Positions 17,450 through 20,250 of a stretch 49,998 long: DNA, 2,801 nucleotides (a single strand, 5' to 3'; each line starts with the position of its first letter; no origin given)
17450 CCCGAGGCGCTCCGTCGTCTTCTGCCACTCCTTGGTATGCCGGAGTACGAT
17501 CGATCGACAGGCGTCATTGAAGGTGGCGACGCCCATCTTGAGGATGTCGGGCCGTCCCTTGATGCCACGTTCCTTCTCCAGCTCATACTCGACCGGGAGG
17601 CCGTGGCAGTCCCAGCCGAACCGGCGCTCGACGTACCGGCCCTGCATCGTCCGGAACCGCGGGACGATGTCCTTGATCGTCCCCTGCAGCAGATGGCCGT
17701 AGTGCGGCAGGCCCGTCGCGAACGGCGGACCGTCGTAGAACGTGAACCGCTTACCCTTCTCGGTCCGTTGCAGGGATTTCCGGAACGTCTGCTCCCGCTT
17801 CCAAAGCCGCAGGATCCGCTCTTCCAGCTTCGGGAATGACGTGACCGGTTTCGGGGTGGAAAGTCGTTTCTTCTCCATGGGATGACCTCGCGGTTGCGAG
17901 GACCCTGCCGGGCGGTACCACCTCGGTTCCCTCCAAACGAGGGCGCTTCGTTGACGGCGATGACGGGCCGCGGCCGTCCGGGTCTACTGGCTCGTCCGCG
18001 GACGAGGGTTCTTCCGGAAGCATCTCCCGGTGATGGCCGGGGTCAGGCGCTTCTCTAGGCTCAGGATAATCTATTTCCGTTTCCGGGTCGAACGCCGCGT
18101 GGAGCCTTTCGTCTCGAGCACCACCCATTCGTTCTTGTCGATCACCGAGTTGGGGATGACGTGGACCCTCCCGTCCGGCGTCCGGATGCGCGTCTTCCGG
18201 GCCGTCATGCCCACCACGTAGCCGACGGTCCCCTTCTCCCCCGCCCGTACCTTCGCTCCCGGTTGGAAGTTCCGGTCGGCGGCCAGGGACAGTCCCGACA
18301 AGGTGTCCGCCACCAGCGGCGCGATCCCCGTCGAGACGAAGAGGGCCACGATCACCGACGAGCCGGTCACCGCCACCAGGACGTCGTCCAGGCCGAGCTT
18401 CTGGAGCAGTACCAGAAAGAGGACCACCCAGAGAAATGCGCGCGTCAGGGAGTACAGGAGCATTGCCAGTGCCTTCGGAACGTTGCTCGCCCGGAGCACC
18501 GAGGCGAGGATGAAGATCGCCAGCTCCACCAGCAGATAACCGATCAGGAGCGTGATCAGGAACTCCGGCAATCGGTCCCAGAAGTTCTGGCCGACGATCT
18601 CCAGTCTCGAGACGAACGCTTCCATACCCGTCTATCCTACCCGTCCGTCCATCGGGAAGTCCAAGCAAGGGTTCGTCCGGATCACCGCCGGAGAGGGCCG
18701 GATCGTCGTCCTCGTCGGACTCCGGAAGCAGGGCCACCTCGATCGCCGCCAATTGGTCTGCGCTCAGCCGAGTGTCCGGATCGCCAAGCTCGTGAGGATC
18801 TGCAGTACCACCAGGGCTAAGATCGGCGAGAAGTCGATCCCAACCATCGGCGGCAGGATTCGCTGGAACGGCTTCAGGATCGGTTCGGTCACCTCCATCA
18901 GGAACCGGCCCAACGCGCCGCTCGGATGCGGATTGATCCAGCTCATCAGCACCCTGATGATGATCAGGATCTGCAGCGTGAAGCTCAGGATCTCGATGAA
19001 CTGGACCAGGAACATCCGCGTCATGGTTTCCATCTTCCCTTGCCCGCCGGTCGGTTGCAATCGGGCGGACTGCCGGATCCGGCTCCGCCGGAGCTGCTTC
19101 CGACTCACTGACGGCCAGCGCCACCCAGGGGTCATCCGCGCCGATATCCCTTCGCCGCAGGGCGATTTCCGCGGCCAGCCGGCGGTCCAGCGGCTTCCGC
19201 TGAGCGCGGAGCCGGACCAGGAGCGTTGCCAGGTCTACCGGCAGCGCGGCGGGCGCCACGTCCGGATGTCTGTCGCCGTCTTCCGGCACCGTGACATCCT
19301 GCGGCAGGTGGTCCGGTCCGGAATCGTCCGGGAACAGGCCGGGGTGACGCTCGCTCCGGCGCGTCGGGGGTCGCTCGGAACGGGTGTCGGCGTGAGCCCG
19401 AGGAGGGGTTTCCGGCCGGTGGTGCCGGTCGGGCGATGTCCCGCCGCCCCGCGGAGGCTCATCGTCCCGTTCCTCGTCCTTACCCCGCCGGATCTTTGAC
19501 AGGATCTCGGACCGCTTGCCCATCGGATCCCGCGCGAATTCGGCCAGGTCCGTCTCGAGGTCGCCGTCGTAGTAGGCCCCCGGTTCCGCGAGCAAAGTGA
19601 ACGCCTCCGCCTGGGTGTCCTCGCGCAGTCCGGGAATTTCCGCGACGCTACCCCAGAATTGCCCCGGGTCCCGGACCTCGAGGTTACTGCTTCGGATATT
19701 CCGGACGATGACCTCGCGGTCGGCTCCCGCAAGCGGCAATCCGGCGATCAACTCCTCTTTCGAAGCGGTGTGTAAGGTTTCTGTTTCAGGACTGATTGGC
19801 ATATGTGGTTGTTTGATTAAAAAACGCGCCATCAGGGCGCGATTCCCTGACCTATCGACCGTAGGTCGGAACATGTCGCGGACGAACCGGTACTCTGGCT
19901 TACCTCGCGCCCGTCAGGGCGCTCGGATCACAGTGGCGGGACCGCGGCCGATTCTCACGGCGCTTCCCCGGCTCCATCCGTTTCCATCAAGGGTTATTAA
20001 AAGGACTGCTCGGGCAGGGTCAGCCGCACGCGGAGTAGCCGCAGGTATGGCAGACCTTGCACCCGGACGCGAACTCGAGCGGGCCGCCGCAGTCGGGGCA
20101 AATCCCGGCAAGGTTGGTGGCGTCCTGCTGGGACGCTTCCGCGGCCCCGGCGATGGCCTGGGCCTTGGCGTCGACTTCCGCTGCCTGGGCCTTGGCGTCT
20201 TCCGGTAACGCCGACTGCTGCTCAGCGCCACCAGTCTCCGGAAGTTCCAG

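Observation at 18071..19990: Cobalamin riboswitch 3' of the B12-dependent RNR gates an uncharacterised ORF + YggT + mini-MscS module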

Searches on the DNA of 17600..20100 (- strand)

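Call 12: search_rna_families(sources=[L001, L002], threshold=evalue, max_evalue=0.01, show_alignments=2)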
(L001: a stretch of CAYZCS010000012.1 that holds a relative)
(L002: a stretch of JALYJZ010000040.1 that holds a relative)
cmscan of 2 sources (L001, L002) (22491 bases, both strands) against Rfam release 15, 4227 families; matches with E-value up to 0.01: 2.
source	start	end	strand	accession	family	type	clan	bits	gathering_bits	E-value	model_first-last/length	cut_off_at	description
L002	3188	3311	+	RF00174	Cobalamin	Cis-reg; riboswitch;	CL00101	42.9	31.5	6.3e-08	1-189/189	no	Cobalamin riboswitch aptamer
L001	9779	9935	+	RF00174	Cobalamin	Cis-reg; riboswitch;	CL00101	42.7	31.5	7.3e-08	1-189/189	no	Cobalamin riboswitch aptamer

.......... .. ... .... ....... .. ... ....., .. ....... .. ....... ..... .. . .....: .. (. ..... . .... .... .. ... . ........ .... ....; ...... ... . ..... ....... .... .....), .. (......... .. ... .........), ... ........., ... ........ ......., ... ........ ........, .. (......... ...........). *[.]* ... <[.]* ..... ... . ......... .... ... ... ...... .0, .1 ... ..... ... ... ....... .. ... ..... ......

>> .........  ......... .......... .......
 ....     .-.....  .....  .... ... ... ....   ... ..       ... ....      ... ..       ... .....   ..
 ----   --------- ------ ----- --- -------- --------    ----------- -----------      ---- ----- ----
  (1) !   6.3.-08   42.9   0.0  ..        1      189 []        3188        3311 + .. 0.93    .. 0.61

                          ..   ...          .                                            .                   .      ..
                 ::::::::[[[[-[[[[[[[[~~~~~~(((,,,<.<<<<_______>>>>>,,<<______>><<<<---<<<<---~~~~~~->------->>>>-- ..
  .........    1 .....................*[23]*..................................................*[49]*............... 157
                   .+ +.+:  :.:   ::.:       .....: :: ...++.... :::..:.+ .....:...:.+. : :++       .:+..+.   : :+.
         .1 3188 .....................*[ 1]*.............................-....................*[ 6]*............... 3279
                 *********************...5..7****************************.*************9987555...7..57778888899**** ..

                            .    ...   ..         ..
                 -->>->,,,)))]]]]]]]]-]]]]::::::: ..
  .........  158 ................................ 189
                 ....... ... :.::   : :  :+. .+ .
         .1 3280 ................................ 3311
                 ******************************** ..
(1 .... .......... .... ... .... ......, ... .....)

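Call 32: search_rna_families(source=window, start=17600, end=20100, threshold=evalue, max_evalue=1, show_alignments=3)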
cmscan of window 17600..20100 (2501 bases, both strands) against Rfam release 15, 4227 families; matches with E-value up to 1: 2.
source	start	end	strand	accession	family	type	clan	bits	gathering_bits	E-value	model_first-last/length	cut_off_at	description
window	19868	19996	-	RF00174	Cobalamin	Cis-reg; riboswitch;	CL00101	33.1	31.5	4.4e-06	1-189/189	no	Cobalamin riboswitch aptamer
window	17895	18079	-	RF00230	T-box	Cis-reg; leader;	-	21.1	93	0.062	1-219/219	no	T-box leader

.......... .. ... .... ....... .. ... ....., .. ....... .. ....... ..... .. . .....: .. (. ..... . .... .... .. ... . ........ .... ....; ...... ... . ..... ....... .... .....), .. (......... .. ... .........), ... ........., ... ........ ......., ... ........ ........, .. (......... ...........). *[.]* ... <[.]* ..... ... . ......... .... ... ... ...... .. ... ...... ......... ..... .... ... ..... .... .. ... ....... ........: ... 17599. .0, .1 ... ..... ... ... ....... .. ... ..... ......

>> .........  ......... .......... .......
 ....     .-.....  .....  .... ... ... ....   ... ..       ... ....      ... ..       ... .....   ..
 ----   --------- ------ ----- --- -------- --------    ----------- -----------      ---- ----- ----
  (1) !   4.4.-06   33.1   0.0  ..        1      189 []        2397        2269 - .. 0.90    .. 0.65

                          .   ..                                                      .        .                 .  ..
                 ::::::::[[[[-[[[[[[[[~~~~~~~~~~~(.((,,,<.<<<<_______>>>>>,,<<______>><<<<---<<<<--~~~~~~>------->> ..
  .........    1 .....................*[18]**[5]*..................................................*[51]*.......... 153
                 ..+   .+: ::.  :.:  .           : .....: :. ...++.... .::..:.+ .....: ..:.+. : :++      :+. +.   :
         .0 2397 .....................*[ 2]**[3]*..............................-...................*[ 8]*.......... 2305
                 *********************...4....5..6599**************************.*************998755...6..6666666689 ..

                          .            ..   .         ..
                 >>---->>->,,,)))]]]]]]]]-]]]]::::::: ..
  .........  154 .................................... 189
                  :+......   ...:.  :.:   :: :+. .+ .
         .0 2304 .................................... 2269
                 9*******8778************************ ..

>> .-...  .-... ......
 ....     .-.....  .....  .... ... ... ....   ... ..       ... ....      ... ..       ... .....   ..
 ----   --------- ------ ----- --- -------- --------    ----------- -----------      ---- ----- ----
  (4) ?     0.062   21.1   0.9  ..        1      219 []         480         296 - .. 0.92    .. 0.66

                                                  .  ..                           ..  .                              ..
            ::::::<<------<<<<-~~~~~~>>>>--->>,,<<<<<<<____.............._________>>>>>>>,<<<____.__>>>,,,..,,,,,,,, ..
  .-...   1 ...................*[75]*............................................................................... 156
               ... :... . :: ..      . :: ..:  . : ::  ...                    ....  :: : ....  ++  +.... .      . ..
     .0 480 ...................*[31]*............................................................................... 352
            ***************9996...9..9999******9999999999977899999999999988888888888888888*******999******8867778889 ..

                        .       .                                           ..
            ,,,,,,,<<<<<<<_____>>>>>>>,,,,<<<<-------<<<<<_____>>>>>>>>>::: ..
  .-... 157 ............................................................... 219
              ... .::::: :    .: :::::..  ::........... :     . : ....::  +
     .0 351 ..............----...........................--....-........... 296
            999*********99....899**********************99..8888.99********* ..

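Call 37: search_rna_families(sources=[L003, L004, L005], threshold=evalue, max_evalue=0.1)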
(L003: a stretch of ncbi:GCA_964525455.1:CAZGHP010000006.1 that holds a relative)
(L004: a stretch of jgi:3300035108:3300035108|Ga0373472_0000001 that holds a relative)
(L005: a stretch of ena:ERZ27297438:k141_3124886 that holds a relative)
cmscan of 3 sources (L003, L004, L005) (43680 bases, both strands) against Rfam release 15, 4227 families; matches with E-value up to 0.1: 2.
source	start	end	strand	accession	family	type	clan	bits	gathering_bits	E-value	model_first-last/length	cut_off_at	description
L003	5750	5870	+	RF00174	Cobalamin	Cis-reg; riboswitch;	CL00101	50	31.5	1.1e-09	1-189/189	no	Cobalamin riboswitch aptamer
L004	5703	5846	+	RF00174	Cobalamin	Cis-reg; riboswitch;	CL00101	39.4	31.5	1.2e-06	1-189/189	no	Cobalamin riboswitch aptamer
